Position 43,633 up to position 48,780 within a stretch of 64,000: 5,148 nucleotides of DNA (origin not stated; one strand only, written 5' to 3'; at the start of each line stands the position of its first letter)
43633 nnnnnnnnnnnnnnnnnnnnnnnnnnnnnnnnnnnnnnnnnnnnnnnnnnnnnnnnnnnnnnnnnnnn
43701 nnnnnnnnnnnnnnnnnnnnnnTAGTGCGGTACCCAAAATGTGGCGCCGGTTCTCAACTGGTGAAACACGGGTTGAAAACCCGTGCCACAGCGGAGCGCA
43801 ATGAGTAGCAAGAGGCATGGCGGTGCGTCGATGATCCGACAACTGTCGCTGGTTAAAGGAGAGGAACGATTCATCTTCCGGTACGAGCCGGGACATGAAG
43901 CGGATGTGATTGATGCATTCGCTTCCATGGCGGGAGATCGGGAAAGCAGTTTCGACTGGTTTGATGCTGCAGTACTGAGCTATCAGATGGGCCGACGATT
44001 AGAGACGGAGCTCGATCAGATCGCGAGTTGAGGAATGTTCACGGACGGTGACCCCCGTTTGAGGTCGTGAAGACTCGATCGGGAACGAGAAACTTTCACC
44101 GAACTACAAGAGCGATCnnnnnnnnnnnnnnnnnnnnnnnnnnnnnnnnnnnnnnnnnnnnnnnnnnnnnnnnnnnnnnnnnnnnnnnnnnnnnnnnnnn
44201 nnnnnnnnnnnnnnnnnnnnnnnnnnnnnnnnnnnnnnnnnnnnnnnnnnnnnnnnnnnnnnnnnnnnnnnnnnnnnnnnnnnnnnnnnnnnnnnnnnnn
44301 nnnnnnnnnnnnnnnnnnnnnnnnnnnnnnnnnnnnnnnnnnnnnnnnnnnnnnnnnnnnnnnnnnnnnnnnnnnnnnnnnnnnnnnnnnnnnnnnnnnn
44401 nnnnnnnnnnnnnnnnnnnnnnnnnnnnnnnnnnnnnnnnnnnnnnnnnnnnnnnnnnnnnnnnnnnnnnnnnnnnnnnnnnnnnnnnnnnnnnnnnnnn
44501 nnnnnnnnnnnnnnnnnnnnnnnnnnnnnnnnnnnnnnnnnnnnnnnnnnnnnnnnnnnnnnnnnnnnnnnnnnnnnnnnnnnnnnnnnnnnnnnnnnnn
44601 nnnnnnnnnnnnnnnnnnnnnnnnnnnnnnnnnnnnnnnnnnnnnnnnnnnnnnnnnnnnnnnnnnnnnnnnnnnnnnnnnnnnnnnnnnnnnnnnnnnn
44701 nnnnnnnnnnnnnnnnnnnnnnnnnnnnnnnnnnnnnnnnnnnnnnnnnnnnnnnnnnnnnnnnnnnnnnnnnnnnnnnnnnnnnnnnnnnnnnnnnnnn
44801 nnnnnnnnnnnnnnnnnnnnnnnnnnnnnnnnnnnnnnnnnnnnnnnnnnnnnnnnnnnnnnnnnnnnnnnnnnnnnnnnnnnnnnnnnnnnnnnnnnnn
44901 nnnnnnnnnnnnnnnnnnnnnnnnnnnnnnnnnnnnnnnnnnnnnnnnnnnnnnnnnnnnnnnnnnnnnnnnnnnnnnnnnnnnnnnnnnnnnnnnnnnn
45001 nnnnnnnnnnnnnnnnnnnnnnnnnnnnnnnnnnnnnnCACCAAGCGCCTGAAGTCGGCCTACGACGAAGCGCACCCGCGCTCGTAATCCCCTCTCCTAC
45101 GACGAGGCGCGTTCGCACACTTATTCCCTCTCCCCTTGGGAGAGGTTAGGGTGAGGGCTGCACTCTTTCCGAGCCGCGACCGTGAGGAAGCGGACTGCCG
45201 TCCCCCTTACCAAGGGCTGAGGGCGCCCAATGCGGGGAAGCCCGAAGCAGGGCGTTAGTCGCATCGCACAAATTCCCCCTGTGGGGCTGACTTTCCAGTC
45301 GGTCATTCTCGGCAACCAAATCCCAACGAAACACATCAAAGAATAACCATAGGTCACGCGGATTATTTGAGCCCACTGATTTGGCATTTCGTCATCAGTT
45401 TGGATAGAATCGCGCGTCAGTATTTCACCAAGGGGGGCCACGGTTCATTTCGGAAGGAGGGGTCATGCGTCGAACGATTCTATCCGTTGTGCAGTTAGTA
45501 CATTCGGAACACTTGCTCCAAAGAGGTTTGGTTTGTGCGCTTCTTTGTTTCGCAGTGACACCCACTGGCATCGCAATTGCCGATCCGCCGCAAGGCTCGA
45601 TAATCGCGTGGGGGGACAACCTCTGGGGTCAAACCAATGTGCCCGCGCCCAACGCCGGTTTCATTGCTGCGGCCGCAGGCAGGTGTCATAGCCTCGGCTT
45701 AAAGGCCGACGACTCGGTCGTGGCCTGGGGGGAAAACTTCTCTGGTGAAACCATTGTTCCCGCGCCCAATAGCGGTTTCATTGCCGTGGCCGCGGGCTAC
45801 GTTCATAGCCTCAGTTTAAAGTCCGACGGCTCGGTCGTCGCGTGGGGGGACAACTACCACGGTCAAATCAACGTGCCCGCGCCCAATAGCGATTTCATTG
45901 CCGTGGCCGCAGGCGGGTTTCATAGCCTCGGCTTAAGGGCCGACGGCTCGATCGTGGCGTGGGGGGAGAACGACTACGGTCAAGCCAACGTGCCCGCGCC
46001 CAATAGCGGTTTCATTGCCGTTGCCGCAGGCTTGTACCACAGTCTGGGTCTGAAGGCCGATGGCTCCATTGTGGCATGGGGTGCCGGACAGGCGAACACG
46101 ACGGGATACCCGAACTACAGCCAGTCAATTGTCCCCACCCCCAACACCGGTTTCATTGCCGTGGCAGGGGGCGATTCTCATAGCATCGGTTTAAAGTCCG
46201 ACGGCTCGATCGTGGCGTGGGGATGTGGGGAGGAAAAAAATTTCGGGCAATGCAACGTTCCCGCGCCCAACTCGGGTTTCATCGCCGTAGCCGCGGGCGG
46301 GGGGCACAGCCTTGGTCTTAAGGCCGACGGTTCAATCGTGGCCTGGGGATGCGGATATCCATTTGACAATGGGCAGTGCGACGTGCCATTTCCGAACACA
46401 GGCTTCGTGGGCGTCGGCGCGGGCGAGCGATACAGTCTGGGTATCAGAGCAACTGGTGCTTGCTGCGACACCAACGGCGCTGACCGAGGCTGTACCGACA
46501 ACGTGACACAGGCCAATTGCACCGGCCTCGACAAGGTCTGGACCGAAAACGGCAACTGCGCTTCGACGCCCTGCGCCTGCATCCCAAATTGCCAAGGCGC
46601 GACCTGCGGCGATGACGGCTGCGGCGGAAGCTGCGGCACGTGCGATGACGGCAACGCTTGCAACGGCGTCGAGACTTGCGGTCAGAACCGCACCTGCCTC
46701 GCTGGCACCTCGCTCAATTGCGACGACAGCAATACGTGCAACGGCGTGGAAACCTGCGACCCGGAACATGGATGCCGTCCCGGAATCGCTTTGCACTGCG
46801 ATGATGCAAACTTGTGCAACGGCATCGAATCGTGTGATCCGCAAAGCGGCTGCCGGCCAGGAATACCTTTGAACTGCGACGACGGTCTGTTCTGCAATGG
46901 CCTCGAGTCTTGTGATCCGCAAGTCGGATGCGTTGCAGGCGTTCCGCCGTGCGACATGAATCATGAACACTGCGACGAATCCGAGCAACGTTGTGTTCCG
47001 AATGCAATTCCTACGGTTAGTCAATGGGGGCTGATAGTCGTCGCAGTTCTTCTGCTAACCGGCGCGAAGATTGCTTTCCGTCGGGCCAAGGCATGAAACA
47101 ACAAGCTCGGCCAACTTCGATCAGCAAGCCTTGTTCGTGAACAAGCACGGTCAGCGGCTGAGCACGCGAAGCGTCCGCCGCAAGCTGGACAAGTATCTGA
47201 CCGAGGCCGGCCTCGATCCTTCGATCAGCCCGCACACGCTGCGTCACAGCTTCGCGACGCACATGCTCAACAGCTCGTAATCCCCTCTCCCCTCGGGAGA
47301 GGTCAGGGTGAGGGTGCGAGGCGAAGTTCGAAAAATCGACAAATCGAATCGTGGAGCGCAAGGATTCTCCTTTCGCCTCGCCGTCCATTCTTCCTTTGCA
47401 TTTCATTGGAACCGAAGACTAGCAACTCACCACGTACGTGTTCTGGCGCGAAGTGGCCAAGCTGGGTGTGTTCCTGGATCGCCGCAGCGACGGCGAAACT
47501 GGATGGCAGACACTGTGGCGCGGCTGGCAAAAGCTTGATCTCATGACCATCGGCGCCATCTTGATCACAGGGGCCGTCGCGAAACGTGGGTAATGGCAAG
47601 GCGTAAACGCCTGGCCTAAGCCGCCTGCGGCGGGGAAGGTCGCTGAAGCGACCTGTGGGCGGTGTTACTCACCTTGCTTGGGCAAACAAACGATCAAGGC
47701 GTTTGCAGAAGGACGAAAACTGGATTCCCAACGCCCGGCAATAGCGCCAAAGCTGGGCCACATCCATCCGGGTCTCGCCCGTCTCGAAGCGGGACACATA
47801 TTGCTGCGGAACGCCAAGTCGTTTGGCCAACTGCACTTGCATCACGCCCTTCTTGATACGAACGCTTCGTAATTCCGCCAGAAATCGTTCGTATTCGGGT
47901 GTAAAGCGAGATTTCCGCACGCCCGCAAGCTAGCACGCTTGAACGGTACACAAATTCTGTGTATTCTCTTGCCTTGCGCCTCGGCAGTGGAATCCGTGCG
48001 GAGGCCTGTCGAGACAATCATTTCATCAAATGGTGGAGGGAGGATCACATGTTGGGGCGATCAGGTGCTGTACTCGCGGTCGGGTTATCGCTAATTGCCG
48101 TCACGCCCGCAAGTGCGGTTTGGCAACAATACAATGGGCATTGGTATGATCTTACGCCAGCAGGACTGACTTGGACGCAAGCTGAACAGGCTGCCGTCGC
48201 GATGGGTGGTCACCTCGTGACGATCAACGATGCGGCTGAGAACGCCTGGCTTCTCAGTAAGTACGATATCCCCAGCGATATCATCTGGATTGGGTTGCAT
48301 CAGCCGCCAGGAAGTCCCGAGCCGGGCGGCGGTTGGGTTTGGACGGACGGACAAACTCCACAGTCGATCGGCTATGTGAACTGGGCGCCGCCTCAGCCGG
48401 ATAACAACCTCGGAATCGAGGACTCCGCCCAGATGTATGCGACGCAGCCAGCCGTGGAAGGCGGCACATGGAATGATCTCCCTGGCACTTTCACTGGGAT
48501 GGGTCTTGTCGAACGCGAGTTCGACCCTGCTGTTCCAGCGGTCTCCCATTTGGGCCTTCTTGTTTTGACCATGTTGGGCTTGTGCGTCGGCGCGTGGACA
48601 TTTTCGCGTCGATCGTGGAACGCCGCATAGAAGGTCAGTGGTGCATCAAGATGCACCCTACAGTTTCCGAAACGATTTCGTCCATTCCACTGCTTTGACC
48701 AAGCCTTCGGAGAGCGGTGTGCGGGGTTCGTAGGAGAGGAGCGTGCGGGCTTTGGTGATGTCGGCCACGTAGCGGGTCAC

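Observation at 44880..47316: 159-nt direct repeat of the xerC 3' coding segment brackets a single-gene RCC1/IPTL-CTERM cassette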

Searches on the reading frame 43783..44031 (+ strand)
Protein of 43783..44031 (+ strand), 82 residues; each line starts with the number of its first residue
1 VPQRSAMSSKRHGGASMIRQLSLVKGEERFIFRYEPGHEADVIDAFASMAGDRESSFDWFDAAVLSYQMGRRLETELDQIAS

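Call 9: search_protein_families(library=pfam, proteins=[window:43783-44031:+], max_evalue=0.01)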
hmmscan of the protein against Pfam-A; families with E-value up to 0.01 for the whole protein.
window:43783-44031:+ (82 aa): 0 families

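Call 28: find_encoding_contigs(protein=window:43801-44028:+, flank=10000, max_places=10)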
Protein window:43801-44028:+ (76 aa): 5 contigs read that carry it; 4 places shown.
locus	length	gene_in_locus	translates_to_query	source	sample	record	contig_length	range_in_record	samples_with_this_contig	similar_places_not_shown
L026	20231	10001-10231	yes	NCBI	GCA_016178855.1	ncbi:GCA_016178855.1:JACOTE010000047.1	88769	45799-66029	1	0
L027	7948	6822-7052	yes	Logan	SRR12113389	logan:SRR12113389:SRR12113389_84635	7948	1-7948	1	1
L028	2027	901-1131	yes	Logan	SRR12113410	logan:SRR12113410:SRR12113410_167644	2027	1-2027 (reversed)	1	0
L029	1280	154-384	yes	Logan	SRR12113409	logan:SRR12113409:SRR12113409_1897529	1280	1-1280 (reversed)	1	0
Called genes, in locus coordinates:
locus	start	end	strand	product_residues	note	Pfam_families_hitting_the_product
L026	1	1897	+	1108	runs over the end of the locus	PF00133:tRNA-synt_1, PF09334:tRNA-synt_1g (faint), PF08264:Anticodon_1, PF19302:DUF5915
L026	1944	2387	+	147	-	-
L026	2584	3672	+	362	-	PF00089:Trypsin, PF13365:Trypsin_2, PF13180:PDZ_2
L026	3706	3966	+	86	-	PF09360:zf-CDGSH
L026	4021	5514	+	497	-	PF06750:A24_N_bact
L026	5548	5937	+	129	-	-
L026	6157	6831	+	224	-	PF00691:OmpA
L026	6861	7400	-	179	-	-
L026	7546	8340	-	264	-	PF00857:Isochorismatase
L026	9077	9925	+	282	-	-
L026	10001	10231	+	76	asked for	-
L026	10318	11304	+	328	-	PF13495:Phage_int_SAM_4 (faint), PF02899:Phage_int_SAM_1, PF00589:Phage_integrase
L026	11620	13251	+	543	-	-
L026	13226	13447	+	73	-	PF00589:Phage_integrase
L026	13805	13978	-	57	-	PF01381:HTH_3, PF13560:HTH_31 (weak)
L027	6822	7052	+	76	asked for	-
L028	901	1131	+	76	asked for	-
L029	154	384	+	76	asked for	-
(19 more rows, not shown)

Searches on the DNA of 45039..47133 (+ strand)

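Call 56: search_dna_similar(query=window:45039-47133:+, collection=plasmids, mode=distant, max_rows=5)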
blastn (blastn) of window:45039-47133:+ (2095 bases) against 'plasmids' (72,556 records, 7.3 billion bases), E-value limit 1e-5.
No match.

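Call 57: search_dna_similar(query=window:45039-47133:+, collection=phages, mode=distant, max_rows=5)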
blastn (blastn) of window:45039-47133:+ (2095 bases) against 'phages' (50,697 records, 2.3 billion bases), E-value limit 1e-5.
No match.

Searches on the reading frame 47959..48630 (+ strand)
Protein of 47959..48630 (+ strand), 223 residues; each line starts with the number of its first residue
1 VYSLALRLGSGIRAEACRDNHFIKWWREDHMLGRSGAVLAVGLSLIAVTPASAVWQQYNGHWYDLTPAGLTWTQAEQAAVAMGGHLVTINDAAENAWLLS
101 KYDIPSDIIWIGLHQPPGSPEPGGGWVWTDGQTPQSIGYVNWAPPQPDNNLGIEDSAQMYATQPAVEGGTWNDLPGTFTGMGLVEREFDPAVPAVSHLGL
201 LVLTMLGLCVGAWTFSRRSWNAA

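Call 9: search_protein_families(library=pfam, proteins=[window:47959-48630:+], max_evalue=0.01)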
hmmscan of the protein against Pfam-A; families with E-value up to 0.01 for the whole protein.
window:47959-48630:+ (223 aa): 1 family
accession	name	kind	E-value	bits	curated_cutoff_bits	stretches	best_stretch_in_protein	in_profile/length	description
PF00059.27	Lectin_C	-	2e-09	38.6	22.6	1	70-174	3-95/107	Lectin C-type domain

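Call 43: find_encoding_contigs(protein=window:48049-48627:+, flank=10000, max_places=10)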
Protein window:48049-48627:+ (193 aa): 4 contigs read that carry it; 2 places shown.
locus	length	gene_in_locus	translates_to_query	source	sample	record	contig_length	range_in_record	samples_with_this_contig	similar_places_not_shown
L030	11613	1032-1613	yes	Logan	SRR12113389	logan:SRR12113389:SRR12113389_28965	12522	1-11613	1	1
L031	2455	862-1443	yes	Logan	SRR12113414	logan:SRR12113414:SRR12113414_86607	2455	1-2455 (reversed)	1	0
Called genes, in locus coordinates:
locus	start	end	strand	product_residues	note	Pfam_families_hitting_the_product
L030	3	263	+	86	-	?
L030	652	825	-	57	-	PF01381:HTH_3, PF13560:HTH_31 (weak)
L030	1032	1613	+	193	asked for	PF00059:Lectin_C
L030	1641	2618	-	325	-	PF01073:3Beta_HSD, PF01370:Epimerase, PF04321:RmlD_sub_bind, PF16363:GDP_Man_Dehyd, PF07993:NAD_binding_4 (weak)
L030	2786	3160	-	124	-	PF16697:Yop-YscD_cpl, PF00498:FHA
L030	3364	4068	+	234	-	PF00535:Glycos_transf_2, PF13641:Glyco_tranf_2_3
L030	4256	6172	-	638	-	PF00575:S1 (weak), PF10150:RNase_E_G, PF20833:RNase_E_G_Thio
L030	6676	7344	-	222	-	PF10105:DUF2344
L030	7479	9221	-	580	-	PF05524:PEP-utilisers_N, PF00391:PEP-utilizers, PF02896:PEP-utilizers_C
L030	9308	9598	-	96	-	PF00381:PTS-HPr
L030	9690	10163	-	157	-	PF00359:PTS_EIIA_2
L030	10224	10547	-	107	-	PF02482:Ribosomal_S30AE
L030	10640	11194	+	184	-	-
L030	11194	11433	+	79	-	-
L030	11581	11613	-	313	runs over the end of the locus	?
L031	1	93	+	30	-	?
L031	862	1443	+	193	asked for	PF00059:Lectin_C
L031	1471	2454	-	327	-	?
